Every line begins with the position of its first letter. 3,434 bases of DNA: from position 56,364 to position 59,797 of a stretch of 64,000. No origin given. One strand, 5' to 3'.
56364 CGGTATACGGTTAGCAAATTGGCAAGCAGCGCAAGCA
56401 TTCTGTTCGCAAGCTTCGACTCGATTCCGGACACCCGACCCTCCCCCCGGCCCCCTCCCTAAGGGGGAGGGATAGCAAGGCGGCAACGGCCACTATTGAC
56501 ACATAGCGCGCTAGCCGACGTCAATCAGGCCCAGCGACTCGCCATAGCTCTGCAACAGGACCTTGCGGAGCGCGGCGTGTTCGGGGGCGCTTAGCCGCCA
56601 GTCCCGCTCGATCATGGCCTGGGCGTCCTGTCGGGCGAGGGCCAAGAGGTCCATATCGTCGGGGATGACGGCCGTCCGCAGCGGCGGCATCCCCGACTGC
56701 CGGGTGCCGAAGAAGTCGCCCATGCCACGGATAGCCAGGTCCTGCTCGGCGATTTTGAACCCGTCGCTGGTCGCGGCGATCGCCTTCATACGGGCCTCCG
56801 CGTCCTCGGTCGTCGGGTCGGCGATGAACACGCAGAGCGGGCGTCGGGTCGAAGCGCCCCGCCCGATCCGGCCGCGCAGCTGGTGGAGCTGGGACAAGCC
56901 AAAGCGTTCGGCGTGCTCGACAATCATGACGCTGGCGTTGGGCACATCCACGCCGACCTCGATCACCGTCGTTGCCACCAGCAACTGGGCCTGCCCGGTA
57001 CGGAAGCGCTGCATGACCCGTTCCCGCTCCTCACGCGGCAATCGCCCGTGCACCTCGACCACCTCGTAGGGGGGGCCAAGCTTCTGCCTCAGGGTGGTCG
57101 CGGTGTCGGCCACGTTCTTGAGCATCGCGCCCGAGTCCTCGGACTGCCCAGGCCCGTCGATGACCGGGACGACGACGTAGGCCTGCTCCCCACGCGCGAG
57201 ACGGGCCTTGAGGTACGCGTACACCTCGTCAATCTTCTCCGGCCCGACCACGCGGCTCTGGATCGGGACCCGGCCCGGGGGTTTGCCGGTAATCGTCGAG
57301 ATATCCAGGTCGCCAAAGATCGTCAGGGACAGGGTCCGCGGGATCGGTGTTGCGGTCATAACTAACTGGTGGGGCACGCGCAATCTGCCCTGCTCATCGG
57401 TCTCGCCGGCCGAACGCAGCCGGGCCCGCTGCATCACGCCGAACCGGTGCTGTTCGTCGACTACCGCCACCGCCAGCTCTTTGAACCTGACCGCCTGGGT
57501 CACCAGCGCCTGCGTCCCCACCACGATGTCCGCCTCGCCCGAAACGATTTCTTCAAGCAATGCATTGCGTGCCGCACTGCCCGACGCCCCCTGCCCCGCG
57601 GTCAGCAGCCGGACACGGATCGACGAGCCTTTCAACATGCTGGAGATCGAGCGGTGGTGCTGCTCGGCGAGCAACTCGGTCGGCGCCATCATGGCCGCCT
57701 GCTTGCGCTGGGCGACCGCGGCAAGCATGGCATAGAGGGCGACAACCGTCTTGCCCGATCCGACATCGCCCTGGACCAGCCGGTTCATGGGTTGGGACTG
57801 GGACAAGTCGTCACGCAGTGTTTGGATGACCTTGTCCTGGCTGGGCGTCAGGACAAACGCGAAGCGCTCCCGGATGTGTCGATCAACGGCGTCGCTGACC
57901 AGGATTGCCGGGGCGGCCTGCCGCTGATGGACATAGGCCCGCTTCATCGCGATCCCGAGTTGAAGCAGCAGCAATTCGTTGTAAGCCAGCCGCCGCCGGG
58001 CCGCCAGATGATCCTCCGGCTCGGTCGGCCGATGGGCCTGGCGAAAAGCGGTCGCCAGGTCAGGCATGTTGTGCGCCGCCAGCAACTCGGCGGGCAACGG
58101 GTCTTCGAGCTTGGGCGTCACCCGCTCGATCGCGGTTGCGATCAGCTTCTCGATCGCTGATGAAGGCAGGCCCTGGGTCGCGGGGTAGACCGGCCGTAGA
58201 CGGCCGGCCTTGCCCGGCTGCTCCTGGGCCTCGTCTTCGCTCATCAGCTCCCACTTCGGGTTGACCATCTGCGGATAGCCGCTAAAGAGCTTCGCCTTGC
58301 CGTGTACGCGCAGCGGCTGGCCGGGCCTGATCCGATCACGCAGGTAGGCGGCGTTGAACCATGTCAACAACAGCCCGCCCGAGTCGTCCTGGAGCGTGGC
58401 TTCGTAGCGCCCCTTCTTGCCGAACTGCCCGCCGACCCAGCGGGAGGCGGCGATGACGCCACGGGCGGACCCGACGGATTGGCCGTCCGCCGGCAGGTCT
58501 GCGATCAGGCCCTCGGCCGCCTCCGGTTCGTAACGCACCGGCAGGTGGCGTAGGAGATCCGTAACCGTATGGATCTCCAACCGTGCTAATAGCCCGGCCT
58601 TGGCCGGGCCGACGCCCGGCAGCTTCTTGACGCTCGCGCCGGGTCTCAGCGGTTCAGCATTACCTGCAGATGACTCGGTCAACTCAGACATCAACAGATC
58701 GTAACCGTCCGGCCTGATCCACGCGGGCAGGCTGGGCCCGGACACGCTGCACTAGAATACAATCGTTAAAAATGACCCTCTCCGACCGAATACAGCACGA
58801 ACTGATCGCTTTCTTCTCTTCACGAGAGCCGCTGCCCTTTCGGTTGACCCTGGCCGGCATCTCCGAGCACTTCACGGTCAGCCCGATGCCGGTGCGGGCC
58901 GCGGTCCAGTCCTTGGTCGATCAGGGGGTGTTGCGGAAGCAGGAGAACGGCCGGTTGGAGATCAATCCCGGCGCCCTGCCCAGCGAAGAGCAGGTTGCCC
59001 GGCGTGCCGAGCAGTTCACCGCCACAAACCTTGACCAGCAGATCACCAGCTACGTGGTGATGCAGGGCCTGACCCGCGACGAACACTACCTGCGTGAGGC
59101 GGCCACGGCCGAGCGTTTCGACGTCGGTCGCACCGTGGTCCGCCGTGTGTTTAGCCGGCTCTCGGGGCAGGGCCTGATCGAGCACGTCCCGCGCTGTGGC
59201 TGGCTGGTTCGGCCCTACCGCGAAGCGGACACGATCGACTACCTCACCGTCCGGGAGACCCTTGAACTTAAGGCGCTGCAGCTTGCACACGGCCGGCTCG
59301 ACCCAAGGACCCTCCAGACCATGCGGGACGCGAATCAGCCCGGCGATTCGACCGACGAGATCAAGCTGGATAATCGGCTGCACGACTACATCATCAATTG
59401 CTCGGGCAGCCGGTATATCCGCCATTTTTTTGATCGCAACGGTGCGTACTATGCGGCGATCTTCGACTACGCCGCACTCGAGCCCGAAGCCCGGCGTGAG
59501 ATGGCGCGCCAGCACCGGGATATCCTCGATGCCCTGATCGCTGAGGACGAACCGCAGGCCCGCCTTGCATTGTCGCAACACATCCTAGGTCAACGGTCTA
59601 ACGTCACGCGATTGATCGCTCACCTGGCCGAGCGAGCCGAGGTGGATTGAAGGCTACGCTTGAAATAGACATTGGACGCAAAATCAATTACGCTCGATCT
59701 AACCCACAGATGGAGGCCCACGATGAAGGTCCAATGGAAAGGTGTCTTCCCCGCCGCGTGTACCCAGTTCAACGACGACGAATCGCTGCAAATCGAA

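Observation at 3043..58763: Window-wide signature of leaderless mRNAs: -10 hexamer 6-7 nt before the start codon, no Shine-Dalgarno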

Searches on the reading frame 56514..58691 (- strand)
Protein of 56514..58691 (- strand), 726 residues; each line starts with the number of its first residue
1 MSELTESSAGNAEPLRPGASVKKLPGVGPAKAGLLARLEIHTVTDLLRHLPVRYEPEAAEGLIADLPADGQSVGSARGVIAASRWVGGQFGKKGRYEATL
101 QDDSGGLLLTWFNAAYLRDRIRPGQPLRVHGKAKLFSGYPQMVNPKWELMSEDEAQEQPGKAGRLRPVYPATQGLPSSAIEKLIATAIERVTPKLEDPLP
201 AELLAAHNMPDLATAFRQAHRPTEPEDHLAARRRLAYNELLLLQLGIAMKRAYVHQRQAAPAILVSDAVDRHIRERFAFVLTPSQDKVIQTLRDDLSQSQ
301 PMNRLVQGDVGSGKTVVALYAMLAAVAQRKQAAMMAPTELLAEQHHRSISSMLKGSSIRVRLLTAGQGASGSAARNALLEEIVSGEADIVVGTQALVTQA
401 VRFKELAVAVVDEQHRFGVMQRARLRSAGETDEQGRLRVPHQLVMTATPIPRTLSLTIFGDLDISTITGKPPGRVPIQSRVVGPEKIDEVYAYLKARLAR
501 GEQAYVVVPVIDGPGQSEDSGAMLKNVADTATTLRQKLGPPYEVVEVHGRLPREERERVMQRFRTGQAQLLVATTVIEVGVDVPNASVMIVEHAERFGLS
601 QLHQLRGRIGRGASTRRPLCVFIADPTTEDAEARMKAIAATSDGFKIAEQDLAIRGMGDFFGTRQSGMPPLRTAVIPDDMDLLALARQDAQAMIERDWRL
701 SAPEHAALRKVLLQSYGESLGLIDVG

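Call 29: find_related_loci(query=window:56514-58691:-, collection=metagenome_contigs, flank=10000)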
Query window:56514-58691:- (726 aa) in metagenome_contigs; peptide patterns used: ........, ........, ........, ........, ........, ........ (x = any residue, [..] = any of these).
600 stretches matched a pattern (row limit reached: there are more); 516 encode a relative of the query (tblastn E <= 1e-3); the best 80 are kept; 80 distinct loci.
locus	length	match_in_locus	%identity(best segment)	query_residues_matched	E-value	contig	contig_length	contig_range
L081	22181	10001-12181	69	7-726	0e+0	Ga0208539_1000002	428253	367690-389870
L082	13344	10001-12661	56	13-726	2e-172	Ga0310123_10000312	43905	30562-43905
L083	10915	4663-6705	42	21-726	4e-170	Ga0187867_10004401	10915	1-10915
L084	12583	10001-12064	42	21-726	1e-165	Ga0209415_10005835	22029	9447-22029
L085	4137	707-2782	40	20-726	2e-165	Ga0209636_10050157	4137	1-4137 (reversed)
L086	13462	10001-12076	40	19-726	5e-160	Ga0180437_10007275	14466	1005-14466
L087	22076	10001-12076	42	17-726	3e-159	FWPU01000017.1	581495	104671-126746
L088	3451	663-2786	40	7-726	2e-166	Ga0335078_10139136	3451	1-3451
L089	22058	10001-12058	40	24-725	5e-158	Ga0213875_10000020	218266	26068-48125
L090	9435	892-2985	42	21-726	6e-158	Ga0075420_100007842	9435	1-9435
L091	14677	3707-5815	41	4-725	3e-157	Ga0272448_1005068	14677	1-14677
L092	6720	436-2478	41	21-726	6e-157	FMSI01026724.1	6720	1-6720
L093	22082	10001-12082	40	21-726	3e-156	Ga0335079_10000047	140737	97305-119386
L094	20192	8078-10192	40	10-726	3e-156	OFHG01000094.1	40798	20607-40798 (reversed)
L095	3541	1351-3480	40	7-726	4e-163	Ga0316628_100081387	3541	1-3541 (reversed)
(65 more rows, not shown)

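Call 36: search_protein_families(library=pfam, proteins=[window:56514-58691:-])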
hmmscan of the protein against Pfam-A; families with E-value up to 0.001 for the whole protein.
window:56514-58691:- (726 aa): 8 families
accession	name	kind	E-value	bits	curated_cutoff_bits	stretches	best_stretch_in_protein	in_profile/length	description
PF00270.35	DEAD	-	4.6e-23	82.2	26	1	282-453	1-163/167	DEAD/DEAH box helicase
PF00271.37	Helicase_C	-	2.1e-20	73.5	23.5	1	489-611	5-108/110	Helicase conserved C-terminal domain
PF17191.10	RecG_wedge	-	8.4e-15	55.2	23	1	22-190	3-161/162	RecG wedge domain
PF19833.4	RecG_dom3_C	-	5e-14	52.6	26.8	1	641-712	1-73/87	ATP-dependent DNA helicase RecG, domain 3, C-terminal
PF04851.21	ResIII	-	2.7e-09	37.6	22.5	1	280-449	3-162/164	Type III restriction enzyme, res subunit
PF22590.2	Cas3-like_C_2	-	4.2e-06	27.4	27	1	525-611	13-103/106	CRISPR-associated nuclease/helicase Cas3, C-terminal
PF01336.31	tRNA_anti-codon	-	1.4e-05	25.3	27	1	90-149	12-74/75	OB-fold nucleic acid binding domain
PF00176.29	SNF2-rel_dom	-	0.00011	21.9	24.9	1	300-454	16-168/290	SNF2-related domain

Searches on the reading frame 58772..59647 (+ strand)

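Call 36: search_protein_families(library=pfam, proteins=[window:58772-59647:+])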
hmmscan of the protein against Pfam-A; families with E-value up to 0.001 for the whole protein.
window:58772-59647:+ (292 aa): 6 families
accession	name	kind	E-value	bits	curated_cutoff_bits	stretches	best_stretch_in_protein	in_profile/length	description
PF07729.17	FCD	-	2.3e-16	60.8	24.3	1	158-271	3-123/125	FCD domain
PF00392.27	GntR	-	1.9e-13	50.3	27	1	97-146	14-64/64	Bacterial regulatory proteins, gntR family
PF08220.18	HTH_DeoR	-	2.6e-05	24.3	21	0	26-60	16-50/57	DeoR-like helix-turn-helix domain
PF13545.12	HTH_Crp_2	-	8.5e-05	22.9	27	0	111-138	27-54/70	Crp-like helix-turn-helix domain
PF12802.13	MarR_2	-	0.00014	22.3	27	0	6-60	5-56/61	MarR family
PF07848.18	PaaX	-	0.00035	21.2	24.8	0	27-61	26-60/70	PaaX-like protein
